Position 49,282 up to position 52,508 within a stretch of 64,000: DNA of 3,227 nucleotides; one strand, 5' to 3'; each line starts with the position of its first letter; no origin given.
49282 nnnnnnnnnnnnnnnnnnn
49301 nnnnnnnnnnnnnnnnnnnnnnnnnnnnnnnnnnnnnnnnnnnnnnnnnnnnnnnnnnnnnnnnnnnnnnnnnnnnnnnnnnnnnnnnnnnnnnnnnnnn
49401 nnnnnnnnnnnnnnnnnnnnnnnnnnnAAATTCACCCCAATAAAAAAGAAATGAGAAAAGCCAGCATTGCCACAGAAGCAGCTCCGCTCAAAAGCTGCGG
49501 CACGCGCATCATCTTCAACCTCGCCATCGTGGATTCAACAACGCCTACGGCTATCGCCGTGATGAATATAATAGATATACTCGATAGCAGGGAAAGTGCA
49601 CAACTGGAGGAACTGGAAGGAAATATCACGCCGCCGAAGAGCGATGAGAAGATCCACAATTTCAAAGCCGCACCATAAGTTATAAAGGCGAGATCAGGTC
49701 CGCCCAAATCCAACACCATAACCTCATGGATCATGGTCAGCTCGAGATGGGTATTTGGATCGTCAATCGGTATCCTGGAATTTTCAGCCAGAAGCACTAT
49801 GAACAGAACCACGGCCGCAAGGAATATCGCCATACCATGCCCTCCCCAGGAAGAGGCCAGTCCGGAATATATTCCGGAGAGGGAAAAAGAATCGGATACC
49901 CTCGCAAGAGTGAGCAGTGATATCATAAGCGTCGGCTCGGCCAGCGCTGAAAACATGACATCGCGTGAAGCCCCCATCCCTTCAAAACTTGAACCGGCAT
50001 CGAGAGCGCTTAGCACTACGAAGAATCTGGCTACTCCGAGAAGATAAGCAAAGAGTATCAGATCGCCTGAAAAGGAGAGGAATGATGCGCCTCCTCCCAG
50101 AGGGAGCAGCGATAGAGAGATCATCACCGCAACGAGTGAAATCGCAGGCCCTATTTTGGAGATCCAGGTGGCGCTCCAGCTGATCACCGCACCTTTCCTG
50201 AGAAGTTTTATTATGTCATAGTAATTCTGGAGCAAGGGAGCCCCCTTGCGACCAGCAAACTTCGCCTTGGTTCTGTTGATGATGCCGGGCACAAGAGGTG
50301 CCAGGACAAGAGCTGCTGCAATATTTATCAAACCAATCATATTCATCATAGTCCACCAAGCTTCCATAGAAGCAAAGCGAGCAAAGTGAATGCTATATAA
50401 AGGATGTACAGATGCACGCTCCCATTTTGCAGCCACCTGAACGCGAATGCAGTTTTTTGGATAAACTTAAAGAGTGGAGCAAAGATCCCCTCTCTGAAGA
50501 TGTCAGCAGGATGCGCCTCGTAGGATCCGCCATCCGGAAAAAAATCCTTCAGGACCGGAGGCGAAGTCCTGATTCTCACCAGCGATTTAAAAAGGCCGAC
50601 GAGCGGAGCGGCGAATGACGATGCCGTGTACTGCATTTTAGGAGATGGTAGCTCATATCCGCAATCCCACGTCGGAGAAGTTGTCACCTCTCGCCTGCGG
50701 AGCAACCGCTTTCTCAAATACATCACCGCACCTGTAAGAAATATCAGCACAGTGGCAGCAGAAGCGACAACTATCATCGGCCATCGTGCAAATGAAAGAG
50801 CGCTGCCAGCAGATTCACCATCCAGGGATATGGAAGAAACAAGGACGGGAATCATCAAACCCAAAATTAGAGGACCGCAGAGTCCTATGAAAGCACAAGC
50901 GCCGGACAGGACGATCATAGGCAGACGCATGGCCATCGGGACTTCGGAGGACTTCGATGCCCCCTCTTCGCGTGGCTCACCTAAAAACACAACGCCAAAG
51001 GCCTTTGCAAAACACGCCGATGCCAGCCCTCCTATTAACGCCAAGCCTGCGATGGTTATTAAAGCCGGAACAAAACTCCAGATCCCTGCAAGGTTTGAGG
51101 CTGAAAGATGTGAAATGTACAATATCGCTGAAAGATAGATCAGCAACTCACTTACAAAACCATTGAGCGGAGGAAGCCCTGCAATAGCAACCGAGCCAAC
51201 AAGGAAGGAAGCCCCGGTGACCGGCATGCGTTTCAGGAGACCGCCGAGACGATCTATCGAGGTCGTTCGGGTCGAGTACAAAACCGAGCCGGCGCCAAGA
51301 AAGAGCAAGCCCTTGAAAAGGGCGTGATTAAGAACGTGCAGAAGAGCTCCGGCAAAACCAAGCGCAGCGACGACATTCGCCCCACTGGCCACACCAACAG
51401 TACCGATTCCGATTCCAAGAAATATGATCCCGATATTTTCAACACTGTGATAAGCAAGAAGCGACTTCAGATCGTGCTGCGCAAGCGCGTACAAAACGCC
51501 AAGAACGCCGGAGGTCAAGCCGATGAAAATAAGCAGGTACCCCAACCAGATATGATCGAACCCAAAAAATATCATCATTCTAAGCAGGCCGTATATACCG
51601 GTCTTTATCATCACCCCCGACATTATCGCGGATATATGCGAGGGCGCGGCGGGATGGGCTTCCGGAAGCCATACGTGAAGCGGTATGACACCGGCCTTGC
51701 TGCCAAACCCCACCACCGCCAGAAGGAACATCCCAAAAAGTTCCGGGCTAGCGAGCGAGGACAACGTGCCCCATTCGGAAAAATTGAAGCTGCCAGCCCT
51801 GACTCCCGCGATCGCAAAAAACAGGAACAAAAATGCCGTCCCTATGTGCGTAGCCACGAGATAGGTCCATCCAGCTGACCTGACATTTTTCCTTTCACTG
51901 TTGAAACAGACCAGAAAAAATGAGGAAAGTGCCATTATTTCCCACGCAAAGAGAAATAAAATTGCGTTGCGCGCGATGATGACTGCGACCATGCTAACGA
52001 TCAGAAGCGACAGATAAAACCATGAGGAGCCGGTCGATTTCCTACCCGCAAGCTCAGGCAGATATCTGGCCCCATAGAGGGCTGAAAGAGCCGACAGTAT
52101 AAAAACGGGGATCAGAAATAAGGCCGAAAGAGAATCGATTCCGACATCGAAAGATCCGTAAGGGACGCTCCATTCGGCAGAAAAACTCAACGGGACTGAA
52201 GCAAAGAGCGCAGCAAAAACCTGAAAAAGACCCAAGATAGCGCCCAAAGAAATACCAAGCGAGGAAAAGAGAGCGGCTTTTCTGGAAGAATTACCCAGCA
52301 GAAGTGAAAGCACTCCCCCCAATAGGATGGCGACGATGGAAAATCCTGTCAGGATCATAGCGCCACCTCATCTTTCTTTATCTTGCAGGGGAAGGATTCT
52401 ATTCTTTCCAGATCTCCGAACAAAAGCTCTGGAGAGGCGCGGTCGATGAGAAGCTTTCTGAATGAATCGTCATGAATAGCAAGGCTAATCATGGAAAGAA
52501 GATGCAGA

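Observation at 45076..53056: Compact six-gene group-4-hydrogenase-like membrane complex with a cysteine-less catalytic subunit (Ehr-type), headed by a translationally coupled HTH-EIIA regulator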

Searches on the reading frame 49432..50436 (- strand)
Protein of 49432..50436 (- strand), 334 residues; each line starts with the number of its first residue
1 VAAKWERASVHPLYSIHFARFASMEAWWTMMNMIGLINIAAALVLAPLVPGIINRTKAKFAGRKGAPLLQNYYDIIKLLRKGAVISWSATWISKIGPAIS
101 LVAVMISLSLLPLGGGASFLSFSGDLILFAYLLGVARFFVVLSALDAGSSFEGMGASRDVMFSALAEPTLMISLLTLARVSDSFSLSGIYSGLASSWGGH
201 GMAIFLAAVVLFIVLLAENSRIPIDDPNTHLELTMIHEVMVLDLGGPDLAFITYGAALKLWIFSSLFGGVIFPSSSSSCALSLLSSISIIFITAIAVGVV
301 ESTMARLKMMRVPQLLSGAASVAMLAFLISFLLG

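Call 3: search_protein_families(library=pfam, proteins=[window:49432-50436:-])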
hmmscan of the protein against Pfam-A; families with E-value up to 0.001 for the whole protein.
window:49432-50436:- (334 aa): 1 family
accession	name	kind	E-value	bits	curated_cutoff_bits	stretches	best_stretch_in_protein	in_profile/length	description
PF00146.26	NADHdh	-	3.3e-29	102.6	27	1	39-325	8-291/298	NADH dehydrogenase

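Call 4: search_protein_families(library=ncbifam, proteins=[window:49432-50436:-])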
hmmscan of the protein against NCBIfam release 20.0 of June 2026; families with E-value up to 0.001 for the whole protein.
window:49432-50436:- (334 aa): 3 families
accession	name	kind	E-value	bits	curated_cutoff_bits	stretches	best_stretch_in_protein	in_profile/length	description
NF004741.0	PRK06076.1-2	equivalog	3.6e-09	36.3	305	1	67-332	65-327/337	NADH-quinone oxidoreductase subunit NuoH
NF004740.0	PRK06076.1-1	equivalog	1.8e-08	34.3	399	1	54-276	45-261/325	NADH-quinone oxidoreductase subunit NuoH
NF004744.0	PRK06076.1-5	equivalog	1.4e-06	27.7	542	1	54-291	61-296/372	NADH-quinone oxidoreductase subunit NuoH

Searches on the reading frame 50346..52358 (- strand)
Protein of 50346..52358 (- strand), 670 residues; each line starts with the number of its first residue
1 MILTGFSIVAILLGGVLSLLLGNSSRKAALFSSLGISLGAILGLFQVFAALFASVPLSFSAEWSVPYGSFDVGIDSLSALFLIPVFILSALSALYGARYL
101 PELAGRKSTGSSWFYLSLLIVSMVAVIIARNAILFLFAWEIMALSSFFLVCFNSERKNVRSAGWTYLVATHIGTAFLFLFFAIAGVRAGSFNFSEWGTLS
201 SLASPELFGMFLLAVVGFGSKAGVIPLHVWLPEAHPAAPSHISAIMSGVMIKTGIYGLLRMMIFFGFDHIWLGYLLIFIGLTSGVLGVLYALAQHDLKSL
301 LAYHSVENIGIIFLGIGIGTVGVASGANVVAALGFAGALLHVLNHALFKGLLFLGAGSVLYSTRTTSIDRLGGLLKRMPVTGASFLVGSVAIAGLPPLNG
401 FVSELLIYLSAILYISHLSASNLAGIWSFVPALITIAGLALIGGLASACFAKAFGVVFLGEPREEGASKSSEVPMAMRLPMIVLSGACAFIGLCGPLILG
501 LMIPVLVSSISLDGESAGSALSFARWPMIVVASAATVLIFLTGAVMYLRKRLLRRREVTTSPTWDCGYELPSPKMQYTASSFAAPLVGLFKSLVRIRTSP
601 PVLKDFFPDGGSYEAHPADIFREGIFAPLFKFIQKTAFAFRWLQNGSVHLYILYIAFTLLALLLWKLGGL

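Call 3: search_protein_families(library=pfam, proteins=[window:50346-52358:-])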
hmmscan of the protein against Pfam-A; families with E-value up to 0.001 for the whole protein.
window:50346-52358:- (670 aa): 1 family
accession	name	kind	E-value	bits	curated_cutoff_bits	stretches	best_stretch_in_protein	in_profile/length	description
PF00361.26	Proton_antipo_M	-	5.3e-54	183.8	21.5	1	129-411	1-275/294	NADH:quinone oxidoreductase/Mrp antiporter, TM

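Call 4: search_protein_families(library=ncbifam, proteins=[window:50346-52358:-])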
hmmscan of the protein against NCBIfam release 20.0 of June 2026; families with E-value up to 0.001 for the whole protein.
window:50346-52358:- (670 aa): 71 families (the best 25 are shown)
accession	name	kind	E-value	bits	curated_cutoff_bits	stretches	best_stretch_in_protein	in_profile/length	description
NF005086.0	PRK06521.1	equivalog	4.7e-177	590.4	667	1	5-664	9-665/669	hydrogenase 4 subunit B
NF006418.0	PRK08667.1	equivalog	6.9e-138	461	794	1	6-664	8-638/644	hydrogenase membrane subunit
NF005958.0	PRK08042.1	equivalog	4e-86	290.1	727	1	14-598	17-568/608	formate hydrogenlyase subunit 3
NF006419.0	PRK08668.1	equivalog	7.1e-70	236.4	617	1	7-665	7-611/613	NADH dehydrogenase subunit M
NF006240.0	PRK08376.1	subfamily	3.8e-69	234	662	1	74-504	88-502/521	putative monovalent cation/H+ antiporter subunit D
NF005097.0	PRK06525.1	equivalog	3.6e-64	217.2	430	1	7-484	5-464/480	hydrogenase 4 subunit D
NF009310.0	PRK12668.1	equivalog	6.8e-64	216.7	564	1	70-559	59-483/584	Na(+)/H(+) antiporter subunit D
TIGR00940.1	2a6301s01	subfamily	7.7e-61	206.4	920.45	1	57-551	55-543/793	monovalent cation:proton antiporter subunit A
NF009285.0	PRK12645.1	equivalog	2.4e-60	204.7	1028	1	69-552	71-551/804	Na+/H+ antiporter subunit A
NF009288.0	PRK12648.1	equivalog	2.9e-60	204.4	1104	1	9-553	8-526/954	monovalent cation/H+ antiporter subunit A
NF009287.0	PRK12647.1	equivalog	8.6e-55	186.6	937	1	9-558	8-526/773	putative monovalent cation/H+ antiporter subunit A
TIGR01972.1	NDH_I_M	subfamily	2.3e-53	181.6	263.8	1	8-502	5-475/486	NADH-quinone oxidoreductase subunit M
NF005044.0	PRK06458.1-4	equivalog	2.2e-51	175.3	610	1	73-504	71-488/531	hydrogenase 4 subunit F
TIGR01974.1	NDH_I_L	subfamily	3.6e-50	171.5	407.5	1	8-559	7-542/630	NADH-quinone oxidoreductase subunit L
NF005141.0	PRK06590.1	equivalog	2.4e-49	168.8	556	1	8-556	9-519/615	NADH-quinone oxidoreductase subunit L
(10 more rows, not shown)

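Call 42: search_solved_structures(query=window:50346-52358:-, show_alignments=2, max_evalue=1e-20)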
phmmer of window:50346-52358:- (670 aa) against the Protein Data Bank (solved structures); distinct sequences matched with E-value up to 1e-20: 51.
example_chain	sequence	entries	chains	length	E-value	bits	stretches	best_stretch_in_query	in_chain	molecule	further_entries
7z0s_C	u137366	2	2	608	1.6e-74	254.9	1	28-598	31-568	Formate hydrogenlyase subunit 3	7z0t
6cfw_H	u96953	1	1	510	1.5e-51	179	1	7-487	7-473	Monovalent cation/H+ antiporter subunit D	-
6z16_A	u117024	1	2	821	7e-45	157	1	69-547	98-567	Multisubunit Na+/H+ antiporter, A subunit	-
7qru_A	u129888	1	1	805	3e-41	145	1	62-500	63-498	Na+/H+ antiporter subunit A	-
6u8y_X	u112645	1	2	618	4.2e-33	118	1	12-412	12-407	NADH dehydrogenase subunit M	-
6hum_F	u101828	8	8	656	1.2e-32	116.5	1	26-414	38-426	NADH dehydrogenase subunit 5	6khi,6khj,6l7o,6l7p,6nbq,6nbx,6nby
4he8_L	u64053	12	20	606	1.9e-32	115.9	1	8-595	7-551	NADH-quinone oxidoreductase subunit 12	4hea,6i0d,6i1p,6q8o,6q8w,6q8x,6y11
7d3u_A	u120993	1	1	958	1.5e-31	112.9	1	34-546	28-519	Monovalent Na+/H+ antiporter subunit A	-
6u8y_H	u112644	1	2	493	3.7e-31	111.6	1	57-411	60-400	NADH dehydrogenase subunit N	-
8e9g_L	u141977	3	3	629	3.7e-29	105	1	63-497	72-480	NADH-quinone oxidoreductase, L subunit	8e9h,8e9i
7zm7_5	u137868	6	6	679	1.3e-28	103.2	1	8-415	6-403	NADH-ubiquinone oxidoreductase chain 5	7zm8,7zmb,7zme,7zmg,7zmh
7qru_D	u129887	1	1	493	2e-28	102.6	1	9-421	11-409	Na+/H+ antiporter subunit D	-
6z16_D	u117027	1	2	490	3.8e-28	101.7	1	36-410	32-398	Multisubunit Na+/H+ antiporter, D subunit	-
7wff_F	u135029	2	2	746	1e-26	97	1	10-430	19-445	NAD(P)H-quinone oxidoreductase subunit 5, chloroplastic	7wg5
6hum_D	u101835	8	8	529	1.4e-26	96.5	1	60-410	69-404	NAD(P)H-quinone oxidoreductase chain 4 1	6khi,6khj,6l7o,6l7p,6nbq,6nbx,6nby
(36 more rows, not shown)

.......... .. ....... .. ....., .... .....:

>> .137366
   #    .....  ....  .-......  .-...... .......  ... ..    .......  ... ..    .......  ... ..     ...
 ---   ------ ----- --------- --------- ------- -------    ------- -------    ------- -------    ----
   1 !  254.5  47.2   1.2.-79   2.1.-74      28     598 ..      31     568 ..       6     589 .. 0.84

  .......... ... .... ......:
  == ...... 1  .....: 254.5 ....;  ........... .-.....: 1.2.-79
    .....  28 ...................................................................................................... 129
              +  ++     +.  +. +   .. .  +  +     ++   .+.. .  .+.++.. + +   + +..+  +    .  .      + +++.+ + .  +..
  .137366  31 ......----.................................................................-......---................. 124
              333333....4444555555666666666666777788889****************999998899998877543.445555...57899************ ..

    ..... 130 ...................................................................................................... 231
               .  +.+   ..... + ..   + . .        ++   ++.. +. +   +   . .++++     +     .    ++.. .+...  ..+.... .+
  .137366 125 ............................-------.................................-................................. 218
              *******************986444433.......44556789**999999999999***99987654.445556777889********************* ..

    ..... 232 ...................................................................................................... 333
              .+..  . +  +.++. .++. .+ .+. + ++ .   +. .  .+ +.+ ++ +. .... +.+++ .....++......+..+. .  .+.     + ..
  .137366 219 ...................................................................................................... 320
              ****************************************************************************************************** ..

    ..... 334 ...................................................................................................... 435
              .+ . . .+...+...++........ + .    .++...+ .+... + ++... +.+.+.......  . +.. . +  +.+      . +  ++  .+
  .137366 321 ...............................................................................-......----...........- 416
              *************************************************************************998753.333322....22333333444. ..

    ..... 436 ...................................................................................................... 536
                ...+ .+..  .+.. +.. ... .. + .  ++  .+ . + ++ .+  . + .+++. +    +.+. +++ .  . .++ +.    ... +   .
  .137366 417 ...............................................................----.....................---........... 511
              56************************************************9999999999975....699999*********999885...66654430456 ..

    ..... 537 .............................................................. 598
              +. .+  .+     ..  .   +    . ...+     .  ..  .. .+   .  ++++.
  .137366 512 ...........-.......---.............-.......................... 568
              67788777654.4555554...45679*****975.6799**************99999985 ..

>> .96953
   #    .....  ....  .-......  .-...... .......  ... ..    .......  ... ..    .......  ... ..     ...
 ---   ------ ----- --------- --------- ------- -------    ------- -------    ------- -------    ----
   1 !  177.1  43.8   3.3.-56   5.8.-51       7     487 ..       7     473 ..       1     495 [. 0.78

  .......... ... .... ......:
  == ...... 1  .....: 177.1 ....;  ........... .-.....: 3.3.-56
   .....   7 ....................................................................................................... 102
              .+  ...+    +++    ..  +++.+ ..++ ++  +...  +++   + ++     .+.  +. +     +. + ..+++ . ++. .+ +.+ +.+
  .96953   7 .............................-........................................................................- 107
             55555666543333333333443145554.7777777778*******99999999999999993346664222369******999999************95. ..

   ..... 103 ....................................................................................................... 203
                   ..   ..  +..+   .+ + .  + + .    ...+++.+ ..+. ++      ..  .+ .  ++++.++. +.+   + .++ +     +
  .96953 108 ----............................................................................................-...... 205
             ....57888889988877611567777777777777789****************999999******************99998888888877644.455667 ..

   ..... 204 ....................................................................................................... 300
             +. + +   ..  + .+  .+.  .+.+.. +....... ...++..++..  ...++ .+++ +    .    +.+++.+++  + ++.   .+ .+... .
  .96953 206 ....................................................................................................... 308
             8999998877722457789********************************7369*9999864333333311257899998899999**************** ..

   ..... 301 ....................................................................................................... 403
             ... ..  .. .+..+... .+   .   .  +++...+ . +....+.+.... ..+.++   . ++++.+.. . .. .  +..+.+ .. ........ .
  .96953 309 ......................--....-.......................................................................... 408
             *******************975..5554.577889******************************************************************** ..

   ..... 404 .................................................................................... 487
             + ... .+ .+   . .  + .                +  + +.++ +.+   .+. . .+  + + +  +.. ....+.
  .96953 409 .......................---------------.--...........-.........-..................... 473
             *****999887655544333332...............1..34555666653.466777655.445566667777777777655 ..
